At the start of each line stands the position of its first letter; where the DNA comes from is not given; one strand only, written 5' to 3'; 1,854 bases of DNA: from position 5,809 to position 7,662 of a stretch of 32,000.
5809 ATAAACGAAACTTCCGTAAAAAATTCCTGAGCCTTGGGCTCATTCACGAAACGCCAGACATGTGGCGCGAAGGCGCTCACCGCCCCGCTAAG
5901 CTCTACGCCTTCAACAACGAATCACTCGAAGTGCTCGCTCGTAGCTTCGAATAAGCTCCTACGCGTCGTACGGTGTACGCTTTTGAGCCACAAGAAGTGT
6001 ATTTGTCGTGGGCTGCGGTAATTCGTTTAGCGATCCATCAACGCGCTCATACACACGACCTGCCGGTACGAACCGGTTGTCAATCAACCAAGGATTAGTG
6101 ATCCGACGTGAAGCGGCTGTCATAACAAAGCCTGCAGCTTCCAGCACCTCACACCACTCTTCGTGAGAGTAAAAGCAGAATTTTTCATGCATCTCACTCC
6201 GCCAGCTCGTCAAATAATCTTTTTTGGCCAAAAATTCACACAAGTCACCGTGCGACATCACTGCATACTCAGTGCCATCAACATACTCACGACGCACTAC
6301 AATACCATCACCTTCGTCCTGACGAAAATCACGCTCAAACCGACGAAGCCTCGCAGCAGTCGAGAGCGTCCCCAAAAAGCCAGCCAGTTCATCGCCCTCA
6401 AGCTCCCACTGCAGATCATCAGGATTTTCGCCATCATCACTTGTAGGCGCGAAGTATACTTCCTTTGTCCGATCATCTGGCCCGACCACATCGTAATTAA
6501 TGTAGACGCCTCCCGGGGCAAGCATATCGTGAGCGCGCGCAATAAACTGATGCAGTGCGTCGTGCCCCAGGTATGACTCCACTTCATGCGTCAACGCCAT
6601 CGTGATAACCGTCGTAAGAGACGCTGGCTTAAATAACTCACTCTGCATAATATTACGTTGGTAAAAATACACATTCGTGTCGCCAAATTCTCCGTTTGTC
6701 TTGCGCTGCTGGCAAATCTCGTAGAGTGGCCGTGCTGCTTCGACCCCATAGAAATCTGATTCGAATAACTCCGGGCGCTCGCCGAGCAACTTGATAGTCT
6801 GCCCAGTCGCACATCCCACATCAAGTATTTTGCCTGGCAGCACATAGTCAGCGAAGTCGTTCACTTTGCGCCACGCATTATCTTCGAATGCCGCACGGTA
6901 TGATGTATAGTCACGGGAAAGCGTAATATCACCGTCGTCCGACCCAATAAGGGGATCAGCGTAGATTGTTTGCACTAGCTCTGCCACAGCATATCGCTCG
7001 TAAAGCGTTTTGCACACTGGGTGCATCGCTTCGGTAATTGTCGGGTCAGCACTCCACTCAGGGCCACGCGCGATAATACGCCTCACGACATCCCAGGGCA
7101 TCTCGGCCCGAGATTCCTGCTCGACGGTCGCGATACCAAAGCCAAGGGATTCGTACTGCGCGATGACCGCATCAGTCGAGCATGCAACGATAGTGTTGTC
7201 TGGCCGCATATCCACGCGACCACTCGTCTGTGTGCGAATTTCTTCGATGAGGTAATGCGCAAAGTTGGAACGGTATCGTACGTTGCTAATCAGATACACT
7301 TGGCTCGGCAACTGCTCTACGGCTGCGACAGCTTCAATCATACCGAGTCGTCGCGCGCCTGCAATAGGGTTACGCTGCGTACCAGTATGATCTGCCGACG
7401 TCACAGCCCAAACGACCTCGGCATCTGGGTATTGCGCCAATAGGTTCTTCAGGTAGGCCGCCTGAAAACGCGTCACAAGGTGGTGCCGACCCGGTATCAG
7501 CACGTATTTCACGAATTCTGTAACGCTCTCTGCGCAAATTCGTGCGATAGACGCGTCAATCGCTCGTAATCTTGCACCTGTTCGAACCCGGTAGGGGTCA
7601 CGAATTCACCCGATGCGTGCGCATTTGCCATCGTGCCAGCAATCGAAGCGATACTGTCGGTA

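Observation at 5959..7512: Archaeal-NMNAT-like domain lacking the H-x-G-H motif, fused to a SAM methyltransferase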

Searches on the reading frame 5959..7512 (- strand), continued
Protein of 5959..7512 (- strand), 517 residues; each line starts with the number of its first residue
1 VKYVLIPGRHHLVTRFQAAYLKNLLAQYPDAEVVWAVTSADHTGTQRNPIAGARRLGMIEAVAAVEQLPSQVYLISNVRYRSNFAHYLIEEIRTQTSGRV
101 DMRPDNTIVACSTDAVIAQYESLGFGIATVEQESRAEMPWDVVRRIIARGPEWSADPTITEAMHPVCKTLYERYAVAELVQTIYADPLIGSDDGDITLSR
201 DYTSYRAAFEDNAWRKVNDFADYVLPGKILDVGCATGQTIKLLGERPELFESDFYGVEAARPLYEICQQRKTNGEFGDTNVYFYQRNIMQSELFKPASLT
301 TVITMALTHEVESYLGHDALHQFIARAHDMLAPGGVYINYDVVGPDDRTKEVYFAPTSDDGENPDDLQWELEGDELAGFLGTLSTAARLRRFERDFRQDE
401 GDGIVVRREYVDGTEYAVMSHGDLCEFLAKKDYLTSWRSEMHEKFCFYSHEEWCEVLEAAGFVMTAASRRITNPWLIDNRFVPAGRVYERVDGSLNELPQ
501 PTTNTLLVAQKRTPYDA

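Call 87: search_protein_families(library=pfam, proteins=[L004:9739-10542:+, L004:10547-12427:+], max_evalue=0.01)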
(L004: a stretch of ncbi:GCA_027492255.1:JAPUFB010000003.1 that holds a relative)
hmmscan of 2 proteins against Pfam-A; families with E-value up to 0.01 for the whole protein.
L004:9739-10542:+ (267 aa): 1 family
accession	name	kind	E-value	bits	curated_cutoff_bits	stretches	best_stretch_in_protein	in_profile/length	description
PF13672.11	PP2C_2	-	2.9e-16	60.1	24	1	17-207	1-186/209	Protein phosphatase 2C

L004:10547-12427:+ (626 aa): 1 family
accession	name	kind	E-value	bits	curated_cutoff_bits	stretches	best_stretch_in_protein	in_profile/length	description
PF12172.15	zf-ChsH2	-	0.0027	17.9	23.2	1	299-321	9-33/37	ChsH2, rubredoxin-like zinc ribbon domain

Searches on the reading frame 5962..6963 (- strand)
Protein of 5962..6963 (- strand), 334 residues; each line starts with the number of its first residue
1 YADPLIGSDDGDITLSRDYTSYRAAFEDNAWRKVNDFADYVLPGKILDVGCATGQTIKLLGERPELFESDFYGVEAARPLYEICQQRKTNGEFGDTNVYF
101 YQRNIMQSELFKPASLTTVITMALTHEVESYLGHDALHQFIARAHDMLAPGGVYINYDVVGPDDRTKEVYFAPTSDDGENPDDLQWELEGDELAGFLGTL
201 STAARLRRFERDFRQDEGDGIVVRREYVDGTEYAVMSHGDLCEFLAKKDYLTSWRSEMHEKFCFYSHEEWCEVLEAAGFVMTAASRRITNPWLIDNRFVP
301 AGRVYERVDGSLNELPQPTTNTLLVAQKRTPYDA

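Call 76: search_solved_structures(query=A5, max_evalue=0.01, show_alignments=2)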
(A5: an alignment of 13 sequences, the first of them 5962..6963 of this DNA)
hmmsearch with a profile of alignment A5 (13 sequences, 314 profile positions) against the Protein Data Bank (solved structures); distinct sequences matched with E-value up to 0.01: 52.
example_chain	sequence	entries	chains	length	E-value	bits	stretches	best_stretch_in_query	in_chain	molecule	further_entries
3d2l_A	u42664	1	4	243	5.2e-08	35.5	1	33-171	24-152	SAM-dependent methyltransferase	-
3mgg_A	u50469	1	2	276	7.9e-08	34.9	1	43-139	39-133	Methyltransferase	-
9sls_A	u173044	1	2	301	8.6e-08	34.8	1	44-177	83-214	Methyltransferase type 12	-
8gdu_A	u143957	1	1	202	1.1e-07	34.4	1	39-152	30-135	Methyltransferase domain-containing protein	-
9sm0_A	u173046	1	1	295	1.5e-07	34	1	43-157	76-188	Methyltransferase domain-containing protein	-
5f8c_A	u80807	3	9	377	8e-07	31.6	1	44-157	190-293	Methyltransferase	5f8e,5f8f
6mro_A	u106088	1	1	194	8.5e-07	31.5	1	39-152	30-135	methyl transferase from Methanosarcina acetivorans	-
4kwc_A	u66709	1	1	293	6.7e-06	28.6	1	42-85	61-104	BpumL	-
5dm2_A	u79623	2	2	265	7.5e-06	28.4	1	42-85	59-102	Methyltransferase domain family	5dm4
5dm1_A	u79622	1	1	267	7.6e-06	28.4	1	42-85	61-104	Methyltransferase domain family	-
3bus_A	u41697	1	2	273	1.2e-05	27.8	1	43-157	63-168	Methyltransferase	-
6uv6_A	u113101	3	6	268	1.5e-05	27.4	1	37-163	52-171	D-glucose O-methyltransferase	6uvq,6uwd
9fce_A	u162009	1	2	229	4.8e-05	25.8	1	41-158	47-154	SAM dependent methyltransferase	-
1xxl_A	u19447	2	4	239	5.1e-05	25.7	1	42-162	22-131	YcgJ protein | ycgJ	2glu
1wzn_A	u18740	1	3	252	0.00014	24.2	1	44-153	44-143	SAM-dependent methyltransferase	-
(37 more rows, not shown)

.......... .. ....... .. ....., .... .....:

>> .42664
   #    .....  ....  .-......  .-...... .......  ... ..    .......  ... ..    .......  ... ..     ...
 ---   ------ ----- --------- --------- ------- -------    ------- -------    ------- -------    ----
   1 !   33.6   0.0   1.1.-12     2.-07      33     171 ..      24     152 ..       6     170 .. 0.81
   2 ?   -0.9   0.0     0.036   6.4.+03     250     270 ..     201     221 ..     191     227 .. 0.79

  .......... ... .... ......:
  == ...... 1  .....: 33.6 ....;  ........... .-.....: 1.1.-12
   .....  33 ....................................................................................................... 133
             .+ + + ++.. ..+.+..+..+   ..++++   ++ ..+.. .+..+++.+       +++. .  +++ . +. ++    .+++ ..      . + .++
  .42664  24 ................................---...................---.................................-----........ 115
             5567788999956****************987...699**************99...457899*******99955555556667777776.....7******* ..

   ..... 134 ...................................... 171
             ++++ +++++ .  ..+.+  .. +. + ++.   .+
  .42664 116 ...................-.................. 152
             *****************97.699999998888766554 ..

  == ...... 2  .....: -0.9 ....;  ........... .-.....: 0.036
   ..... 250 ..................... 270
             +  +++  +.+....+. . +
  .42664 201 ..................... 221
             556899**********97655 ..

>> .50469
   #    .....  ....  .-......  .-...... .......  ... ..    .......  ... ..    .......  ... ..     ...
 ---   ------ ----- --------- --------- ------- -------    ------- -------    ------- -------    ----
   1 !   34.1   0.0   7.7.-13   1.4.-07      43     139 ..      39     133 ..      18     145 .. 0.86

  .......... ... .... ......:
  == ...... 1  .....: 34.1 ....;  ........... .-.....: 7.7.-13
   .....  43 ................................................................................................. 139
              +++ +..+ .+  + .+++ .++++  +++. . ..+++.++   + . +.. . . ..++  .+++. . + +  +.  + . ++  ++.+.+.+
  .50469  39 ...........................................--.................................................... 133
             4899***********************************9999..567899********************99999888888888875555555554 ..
